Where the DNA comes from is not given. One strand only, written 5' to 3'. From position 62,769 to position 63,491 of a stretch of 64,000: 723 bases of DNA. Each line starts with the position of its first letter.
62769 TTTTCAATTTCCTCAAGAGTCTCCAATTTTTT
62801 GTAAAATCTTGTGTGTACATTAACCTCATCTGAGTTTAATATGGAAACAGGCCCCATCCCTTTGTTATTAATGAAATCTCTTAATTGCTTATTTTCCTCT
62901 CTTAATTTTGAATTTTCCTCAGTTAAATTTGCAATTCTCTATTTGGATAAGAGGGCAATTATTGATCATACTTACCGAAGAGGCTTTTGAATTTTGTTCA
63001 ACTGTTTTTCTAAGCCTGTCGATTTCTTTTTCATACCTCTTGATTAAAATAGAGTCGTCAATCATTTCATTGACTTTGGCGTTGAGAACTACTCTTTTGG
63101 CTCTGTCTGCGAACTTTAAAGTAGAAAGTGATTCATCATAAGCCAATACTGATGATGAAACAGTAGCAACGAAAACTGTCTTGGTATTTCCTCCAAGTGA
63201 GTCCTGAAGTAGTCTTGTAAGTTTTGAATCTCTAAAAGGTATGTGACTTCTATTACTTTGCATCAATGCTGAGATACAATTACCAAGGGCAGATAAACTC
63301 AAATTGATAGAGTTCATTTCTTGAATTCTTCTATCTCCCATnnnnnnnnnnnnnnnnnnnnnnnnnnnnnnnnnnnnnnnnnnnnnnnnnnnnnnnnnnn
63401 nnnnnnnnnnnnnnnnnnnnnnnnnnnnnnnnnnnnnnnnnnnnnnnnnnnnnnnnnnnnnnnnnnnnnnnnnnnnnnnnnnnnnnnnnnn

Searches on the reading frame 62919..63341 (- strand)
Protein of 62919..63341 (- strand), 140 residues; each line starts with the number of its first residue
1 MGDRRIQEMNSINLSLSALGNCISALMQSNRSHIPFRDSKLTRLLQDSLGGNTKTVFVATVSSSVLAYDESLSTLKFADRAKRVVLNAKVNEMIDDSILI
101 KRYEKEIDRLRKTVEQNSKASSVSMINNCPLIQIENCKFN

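Call 39: search_protein_families(library=pfam, proteins=[window:62919-63341:-], max_evalue=0.01)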
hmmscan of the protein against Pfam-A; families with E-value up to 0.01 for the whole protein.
window:62919-63341:- (140 aa): 1 family
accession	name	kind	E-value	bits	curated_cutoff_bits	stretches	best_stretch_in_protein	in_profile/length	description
PF00225.29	Kinesin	-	2e-32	112.9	29.3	1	3-84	246-327/327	Kinesin motor domain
